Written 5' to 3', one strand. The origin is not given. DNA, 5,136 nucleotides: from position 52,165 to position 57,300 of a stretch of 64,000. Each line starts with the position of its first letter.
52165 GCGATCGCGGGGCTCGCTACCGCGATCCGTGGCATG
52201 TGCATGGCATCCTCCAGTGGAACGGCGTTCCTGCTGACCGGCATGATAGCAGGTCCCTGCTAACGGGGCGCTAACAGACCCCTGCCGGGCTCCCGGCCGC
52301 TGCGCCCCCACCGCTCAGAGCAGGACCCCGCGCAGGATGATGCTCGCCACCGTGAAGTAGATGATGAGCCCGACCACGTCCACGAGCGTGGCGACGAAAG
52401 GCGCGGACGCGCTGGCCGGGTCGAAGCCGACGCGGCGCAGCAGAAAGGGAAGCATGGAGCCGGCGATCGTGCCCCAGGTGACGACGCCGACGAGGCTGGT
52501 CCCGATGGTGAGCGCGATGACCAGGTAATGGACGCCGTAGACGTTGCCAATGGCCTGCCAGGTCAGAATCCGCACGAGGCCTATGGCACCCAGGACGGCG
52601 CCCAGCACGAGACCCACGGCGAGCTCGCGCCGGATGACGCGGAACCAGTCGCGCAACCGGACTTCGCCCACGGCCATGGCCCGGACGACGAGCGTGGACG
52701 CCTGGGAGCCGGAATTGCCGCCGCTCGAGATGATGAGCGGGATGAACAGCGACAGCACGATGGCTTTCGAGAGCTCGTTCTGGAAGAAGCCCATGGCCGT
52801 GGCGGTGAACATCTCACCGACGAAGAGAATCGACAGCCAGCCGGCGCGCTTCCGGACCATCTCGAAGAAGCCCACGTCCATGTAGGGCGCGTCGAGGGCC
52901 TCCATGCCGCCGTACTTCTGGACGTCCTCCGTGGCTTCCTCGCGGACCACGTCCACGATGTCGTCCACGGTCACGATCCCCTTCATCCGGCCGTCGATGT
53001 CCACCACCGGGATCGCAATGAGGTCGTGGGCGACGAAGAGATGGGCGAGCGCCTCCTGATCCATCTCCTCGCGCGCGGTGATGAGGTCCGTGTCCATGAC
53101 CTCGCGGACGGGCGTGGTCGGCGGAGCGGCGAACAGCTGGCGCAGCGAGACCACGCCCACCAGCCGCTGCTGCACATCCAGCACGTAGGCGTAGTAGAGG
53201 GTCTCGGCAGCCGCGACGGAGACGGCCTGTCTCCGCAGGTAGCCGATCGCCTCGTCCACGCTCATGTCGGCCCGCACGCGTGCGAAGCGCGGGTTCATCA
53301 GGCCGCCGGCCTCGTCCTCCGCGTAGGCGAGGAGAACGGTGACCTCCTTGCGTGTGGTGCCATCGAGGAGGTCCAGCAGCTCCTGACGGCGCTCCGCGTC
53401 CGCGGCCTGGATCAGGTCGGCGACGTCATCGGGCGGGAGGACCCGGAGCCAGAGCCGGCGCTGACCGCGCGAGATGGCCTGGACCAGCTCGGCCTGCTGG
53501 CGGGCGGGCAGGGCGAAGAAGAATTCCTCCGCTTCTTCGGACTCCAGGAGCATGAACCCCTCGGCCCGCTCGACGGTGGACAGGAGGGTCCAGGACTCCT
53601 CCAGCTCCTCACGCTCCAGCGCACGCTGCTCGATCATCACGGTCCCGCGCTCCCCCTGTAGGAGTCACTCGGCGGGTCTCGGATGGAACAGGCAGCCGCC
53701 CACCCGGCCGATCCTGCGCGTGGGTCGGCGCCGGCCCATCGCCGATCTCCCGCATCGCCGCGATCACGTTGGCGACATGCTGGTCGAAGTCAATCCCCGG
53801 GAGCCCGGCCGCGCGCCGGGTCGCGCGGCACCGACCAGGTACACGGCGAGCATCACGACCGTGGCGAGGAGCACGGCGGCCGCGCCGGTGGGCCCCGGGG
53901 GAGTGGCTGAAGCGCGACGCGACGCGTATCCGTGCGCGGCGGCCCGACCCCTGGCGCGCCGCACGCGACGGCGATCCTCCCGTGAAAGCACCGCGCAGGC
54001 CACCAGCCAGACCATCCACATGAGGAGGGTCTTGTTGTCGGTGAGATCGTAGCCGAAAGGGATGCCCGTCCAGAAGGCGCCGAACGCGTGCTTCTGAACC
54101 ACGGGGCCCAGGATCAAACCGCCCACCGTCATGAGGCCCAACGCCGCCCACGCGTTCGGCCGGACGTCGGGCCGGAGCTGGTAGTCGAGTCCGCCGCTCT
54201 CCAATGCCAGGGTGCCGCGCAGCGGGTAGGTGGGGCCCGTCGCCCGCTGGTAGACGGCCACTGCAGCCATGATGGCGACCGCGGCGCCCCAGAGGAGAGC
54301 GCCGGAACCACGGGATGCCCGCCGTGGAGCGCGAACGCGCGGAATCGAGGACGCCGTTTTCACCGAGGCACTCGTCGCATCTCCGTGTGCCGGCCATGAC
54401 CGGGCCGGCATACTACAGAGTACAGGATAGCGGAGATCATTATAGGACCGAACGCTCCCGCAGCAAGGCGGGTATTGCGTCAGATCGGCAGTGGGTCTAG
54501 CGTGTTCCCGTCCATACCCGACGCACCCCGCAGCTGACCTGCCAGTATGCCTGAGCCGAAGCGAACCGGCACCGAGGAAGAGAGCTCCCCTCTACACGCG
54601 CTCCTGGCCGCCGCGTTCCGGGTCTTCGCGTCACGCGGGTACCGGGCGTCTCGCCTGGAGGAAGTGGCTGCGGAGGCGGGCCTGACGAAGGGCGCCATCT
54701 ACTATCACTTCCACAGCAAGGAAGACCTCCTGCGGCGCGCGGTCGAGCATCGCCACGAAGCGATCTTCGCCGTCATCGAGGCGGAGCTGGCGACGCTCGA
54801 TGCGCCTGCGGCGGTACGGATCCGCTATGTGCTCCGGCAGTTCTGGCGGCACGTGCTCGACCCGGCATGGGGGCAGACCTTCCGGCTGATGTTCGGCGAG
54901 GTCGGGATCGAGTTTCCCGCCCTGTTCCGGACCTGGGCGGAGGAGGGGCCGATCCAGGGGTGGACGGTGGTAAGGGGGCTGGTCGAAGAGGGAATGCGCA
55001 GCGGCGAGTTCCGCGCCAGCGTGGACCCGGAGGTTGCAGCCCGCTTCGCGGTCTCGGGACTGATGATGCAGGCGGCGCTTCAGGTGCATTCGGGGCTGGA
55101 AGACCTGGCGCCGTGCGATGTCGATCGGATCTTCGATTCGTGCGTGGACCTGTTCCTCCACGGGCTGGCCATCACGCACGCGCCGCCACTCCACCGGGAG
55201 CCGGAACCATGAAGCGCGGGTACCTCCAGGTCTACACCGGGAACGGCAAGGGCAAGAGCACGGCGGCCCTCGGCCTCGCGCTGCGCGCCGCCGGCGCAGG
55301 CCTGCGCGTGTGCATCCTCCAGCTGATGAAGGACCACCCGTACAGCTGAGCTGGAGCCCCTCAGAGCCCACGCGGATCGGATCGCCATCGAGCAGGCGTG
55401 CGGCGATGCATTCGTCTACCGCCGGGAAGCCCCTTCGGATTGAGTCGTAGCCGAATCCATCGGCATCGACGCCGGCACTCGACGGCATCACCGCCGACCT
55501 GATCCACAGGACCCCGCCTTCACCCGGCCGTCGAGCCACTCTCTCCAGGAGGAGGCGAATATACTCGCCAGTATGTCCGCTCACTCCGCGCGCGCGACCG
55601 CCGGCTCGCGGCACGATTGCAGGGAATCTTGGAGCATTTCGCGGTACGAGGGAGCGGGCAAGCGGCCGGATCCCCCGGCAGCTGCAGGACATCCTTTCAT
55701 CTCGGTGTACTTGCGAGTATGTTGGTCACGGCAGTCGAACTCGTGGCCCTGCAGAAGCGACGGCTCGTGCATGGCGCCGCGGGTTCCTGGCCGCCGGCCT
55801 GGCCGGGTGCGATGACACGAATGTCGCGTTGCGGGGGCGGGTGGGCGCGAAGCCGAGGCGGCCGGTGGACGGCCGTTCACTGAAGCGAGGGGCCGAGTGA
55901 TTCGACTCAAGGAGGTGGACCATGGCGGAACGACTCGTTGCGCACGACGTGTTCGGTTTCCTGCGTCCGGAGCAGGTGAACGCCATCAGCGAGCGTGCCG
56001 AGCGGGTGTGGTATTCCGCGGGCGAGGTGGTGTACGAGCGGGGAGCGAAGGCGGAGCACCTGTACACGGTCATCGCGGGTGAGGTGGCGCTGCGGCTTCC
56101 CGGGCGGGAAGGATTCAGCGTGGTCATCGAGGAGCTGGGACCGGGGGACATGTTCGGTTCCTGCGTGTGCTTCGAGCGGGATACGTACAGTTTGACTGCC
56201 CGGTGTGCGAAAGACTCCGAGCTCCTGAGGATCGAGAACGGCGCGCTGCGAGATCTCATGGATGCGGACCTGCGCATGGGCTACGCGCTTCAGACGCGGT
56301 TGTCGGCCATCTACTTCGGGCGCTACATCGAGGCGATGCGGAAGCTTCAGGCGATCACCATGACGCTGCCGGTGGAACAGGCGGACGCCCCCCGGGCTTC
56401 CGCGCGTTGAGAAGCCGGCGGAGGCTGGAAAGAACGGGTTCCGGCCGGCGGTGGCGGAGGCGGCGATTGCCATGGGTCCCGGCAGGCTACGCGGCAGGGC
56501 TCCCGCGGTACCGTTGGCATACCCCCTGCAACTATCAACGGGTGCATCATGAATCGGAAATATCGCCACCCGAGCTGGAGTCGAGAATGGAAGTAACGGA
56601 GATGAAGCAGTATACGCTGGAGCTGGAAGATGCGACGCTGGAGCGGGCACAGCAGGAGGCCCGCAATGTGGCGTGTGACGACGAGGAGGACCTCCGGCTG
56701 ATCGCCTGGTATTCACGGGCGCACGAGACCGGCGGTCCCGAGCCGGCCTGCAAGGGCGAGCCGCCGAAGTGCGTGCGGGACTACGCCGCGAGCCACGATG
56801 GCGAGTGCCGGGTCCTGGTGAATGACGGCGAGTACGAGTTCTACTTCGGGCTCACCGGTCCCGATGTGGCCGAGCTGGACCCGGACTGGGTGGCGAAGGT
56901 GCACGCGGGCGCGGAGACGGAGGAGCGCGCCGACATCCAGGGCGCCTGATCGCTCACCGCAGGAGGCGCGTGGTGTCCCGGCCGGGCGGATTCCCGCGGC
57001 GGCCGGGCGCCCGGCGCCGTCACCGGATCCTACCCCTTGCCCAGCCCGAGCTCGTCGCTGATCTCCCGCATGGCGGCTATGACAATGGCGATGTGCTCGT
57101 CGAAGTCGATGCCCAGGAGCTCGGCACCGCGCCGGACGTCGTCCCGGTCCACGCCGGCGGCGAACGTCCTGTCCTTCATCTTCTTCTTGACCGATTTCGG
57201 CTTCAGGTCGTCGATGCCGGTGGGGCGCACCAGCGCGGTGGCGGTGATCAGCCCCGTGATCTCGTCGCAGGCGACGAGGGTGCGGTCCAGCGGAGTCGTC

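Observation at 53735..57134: A ~3.2 kb gene block is bracketed by a diverged duplicate of the 3-prime end of the HD-hydrolase gene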

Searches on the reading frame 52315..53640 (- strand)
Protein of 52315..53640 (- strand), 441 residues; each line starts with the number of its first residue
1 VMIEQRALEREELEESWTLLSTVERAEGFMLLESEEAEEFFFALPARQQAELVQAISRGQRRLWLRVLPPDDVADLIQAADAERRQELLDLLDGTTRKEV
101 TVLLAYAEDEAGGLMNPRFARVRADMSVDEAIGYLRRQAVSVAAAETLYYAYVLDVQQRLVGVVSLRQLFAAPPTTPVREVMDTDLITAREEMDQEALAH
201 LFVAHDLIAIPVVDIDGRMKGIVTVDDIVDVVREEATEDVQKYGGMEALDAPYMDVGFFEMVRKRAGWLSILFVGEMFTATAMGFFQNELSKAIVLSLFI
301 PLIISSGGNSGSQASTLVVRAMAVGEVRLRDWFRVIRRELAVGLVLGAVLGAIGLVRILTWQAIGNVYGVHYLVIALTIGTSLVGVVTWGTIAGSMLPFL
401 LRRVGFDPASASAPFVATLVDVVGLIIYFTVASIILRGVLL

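Call 7: search_protein_families(library=pfam, proteins=[window:52315-53640:-], max_evalue=0.01)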
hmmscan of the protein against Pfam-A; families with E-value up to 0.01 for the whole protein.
window:52315-53640:- (441 aa): 3 families
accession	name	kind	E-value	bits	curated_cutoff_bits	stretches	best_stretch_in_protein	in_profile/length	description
PF01769.21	MgtE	-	2.7e-36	125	27.6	1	300-431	1-125/125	Divalent cation transporter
PF00571.33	CBS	-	3.3e-17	63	24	2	178-233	1-56/57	CBS domain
PF03448.22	MgtE_N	-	3.7e-14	53.5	25.9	1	13-109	6-102/102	MgtE intracellular N domain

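Call 8: search_protein_families(library=ncbifam, proteins=[window:52315-53640:-], max_evalue=0.01)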
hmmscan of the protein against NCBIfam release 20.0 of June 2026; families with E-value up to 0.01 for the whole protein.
window:52315-53640:- (441 aa): 15 families
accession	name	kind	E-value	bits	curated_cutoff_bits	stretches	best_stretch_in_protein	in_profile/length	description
TIGR00400.1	mgtE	equivalog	2.3e-101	339.8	232.75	1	20-436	42-447/450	magnesium transporter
NF038279.1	TF_CBS_SpxR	exception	1.7e-09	36.9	600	1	153-295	226-372/427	CBS-HotDog domain-containing transcription factor SpxR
TIGR01186.1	proV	subfamily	5.9e-09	35.5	326.6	1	121-235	246-360/363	betaine/proline/choline family ABC transporter ATP-binding protein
TIGR01302.1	IMP_dehydrog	equivalog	2.1e-07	30.2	481.5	1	156-233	122-201/450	IMP dehydrogenase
NF005869.0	PRK07807.1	equivalog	1.8e-06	27.3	549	1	149-229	121-201/479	GuaB1 family IMP dehydrogenase-related protein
TIGR01303.1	IMP_DH_rel_1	equivalog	4.8e-06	25.7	562.75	1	151-226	122-196/475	GuaB1 family IMP dehydrogenase-related protein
NF041630.1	CBS_CbpB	equivalog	6.7e-05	22.8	125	1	153-233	47-136/143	cyclic-di-AMP-binding protein CbpB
NF011447.0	PRK14869.2-3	equivalog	7.2e-05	21.5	522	1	178-239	70-131/540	putative manganese-dependent inorganic diphosphatase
NF052358.1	GMPRedGuaB1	equivalog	0.0001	21.6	675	1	142-229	114-201/479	GMP reductase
NF041552.1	TF_PrdR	equivalog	0.00012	20.6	795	1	176-239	6-69/577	sigma-54 dependent transcriptional regulator PrdR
NF053603.1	HhpR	exception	0.00063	19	520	1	174-232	220-278/282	CBS domain-containing high hydrostatic pressure regulator HhpR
NF007480.0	PRK10070.1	equivalog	0.00078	18.4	444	1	128-232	288-392/400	glycine betaine/L-proline ABC transporter ATP-binding protein ProV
NF011449.0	PRK14869.2-5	equivalog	0.0025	16.9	411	1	176-233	67-125/451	putative manganese-dependent inorganic diphosphatase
NF011445.0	PRK14869.2-1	equivalog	0.0062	15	483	0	177-229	69-121/548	putative manganese-dependent inorganic diphosphatase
NF011443.0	PRK14869.1-5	equivalog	0.0097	14.4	335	0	178-235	71-128/546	putative manganese-dependent inorganic diphosphatase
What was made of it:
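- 52315..53640 (-): mgtE. It starts 95 nt downstream of the relic on the same strand. It is not a conserved neighbour of the HD gene. TIGR00400 at E 2e-101 (call 8).
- Checked: The in-frame ORF 53609-54397 has no Pfam or NCBIfam hit (calls 7, 8).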

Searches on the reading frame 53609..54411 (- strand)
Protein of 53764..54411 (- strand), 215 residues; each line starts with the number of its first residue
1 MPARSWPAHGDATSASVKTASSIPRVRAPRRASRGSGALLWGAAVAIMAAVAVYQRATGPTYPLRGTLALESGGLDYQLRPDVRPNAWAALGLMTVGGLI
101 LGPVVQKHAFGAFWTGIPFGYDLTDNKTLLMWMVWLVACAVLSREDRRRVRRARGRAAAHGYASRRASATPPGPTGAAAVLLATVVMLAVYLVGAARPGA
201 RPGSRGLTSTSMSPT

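Call 7: search_protein_families(library=pfam, proteins=[window:53764-54411:-, window:53609-54397:-], max_evalue=0.01)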
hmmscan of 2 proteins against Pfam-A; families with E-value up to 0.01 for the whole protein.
window:53764-54411:- (215 aa): 0 families

window:53609-54397:- (262 aa): 0 families

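Call 8: search_protein_families(library=ncbifam, proteins=[window:53764-54411:-, window:53609-54397:-], max_evalue=0.01)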
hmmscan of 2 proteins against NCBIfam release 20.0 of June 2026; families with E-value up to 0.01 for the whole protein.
window:53764-54411:- (215 aa): 0 families

window:53609-54397:- (262 aa): 0 families

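Call 30: find_homologous_proteins(query=window:53764-54411:-)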
Query window:53764-54411:- (215 aa): 604 proteins with E <= 0.001 among 5742 candidates; the best 120 are listed.
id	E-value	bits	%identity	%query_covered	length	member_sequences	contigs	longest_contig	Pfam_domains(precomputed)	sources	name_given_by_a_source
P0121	1.0e-102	361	100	78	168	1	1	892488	-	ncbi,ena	-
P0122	1.9e-55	206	62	53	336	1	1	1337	-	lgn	-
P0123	2.7e-42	163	55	53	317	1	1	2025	-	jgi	jgi:hypothetical protein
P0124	7.9e-39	152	62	53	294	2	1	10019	-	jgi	jgi:hypothetical protein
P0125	9.1e-39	152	51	60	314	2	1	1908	-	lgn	-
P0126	1.7e-38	151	81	29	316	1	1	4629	-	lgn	-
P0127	1.6e-37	148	54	53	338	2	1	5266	-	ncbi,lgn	ncbi:MAG: hypothetical protein ACLFRX_08600 [Gemmatimonadota bacterium]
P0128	2.2e-37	147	55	53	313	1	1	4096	-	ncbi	-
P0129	2.2e-37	147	59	53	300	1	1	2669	-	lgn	-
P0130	2.6e-37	147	55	53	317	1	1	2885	-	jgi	jgi:hypothetical protein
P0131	6.1e-37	146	58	53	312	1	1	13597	-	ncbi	ncbi:MAG: hypothetical protein R6U63_04930 [Longimicrobiales bacterium]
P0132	6.3e-37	146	76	29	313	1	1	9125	-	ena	-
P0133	7.6e-37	146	73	34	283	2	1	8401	-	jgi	jgi:hypothetical protein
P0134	8.5e-37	145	54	53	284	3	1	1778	-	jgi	jgi:hypothetical protein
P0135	1.0e-36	145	58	53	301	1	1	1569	-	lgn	-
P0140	3.5e-36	143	58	53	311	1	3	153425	-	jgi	jgi:hypothetical protein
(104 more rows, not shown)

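Call 33: find_encoding_contigs(protein=P0124, flank=6000, max_places=3)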
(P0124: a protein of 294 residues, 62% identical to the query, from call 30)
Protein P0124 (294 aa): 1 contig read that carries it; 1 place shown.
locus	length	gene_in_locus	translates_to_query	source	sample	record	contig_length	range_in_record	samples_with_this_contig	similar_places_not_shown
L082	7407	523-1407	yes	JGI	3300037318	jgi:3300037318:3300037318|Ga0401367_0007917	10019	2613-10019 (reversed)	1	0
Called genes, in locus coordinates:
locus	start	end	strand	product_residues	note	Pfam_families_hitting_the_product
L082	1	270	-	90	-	?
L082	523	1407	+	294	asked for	-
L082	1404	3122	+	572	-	-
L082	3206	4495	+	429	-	PF03601:Cons_hypoth698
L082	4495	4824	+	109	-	-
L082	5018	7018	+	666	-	PF03169:OPT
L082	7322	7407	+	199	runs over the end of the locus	PF02687:FtsX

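Call 34: find_encoding_contigs(protein=P0140, flank=6000, max_places=3)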
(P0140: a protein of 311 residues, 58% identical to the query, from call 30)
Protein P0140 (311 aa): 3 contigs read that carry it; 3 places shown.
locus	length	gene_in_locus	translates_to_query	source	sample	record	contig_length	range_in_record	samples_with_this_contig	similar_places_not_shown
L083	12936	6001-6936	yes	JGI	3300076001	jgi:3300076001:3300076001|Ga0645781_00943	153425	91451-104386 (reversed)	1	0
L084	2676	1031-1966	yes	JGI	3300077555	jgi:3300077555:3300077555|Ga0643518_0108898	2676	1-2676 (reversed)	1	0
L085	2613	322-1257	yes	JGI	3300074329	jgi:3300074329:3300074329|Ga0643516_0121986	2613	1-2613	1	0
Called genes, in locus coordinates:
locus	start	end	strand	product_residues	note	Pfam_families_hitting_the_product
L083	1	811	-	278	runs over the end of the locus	PF00155:Aminotran_1_2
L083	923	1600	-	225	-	-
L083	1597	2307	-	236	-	-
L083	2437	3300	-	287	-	PF01634:HisG, PF08029:HisG_C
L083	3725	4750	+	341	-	PF00561:Abhydrolase_1, PF12146:Hydrolase_4, PF12697:Abhydrolase_6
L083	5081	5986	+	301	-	-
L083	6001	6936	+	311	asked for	-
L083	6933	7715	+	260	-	PF00753:Lactamase_B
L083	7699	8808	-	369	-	PF04307:YdjM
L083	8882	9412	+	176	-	-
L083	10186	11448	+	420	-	-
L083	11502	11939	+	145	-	-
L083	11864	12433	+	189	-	-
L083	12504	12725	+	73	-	-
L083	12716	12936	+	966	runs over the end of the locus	PF08448:PAS_4, PF13426:PAS_9, PF00989:PAS, PF08448:PAS_4, PF13188:PAS_8, PF13426:PAS_9, PF02518:HATPase_c, PF00072:Response_reg, +7 more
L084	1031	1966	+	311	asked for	-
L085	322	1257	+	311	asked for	-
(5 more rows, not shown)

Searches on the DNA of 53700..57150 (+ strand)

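Call 62: search_dna_similar(query=window:53700-57150:+, collection=plasmids, mode=distant, max_rows=8)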
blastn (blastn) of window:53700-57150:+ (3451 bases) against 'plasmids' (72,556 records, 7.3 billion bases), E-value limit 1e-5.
Records with a match: 165; places in all: 165; records where one place covers at least 80% of the query: 0.
Best place of each record, by identity: 80-90% 33; 60-80% 132.
By first word of the organism name: Ralstonia 126; Thermus 30; Deinococcus 5; Methylibium 3; Halobaculum 1.
By predicted mobility (MOB-suite, as given by PLSDB): mobilizable 99; non-mobilizable 65; conjugative 1.
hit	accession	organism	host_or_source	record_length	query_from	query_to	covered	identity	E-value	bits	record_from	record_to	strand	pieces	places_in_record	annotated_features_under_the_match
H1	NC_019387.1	Thermus oshimai JL-2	-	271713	1526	1635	3%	78.2%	7e-15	92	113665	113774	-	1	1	cobO: cob(I)yrinic acid a,c-diamide adenosyltransferase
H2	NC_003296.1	Ralstonia pseudosolanacearum GMI1000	-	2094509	1531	1633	3%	77.9%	2e-10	78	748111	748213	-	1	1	none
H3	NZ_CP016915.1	Ralstonia pseudosolanacearum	Tobacco,tissu sample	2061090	1531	1633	3%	77.9%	2e-10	78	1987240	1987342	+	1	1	none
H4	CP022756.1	Ralstonia solanacearum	Solanum tuberosum,single cell,Potato ...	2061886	1531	1633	3%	77.9%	2e-10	78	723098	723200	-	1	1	cobO: cob(I)yrinic acid a,c-diamide adenosyltransferase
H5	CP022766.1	Ralstonia solanacearum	Solanum tuberosum,single cell,Potato ...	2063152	1531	1633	3%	77.9%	2e-10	78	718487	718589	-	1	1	cobO: cob(I)yrinic acid a,c-diamide adenosyltransferase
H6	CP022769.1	Ralstonia solanacearum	Solanum tuberosum,single cell,Potato ...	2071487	1531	1633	3%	77.9%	2e-10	78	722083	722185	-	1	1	cobO: cob(I)yrinic acid a,c-diamide adenosyltransferase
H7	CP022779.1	Ralstonia solanacearum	Solanum tuberosum,single cell,Potato ...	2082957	1531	1633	3%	77.9%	2e-10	78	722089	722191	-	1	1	cobO: cob(I)yrinic acid a,c-diamide adenosyltransferase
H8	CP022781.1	Ralstonia solanacearum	Solanum tuberosum,single cell,Potato ...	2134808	1531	1633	3%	77.9%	2e-10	78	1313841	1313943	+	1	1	cobO: cob(I)yrinic acid a,c-diamide adenosyltransferase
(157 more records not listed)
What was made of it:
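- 55209..55440 (+): cobO (ATP:corrinoid adenosyltransferase) remnant. It starts in an ATGA overlap with the TetR stop, has a stop at 55347-55349, and continues in another frame. Its P-loop segment is the only part of the block that matches plasmid records, where it is annotated cobO (call 62).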

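Call 63: search_dna_similar(query=window:53700-57150:+, collection=phages, mode=distant, max_rows=8)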
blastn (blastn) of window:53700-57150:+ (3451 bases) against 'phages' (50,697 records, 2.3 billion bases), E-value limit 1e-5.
No match.
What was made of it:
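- Tried and rejected: Only the cobO P-loop segment matches (calls 62, 63).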
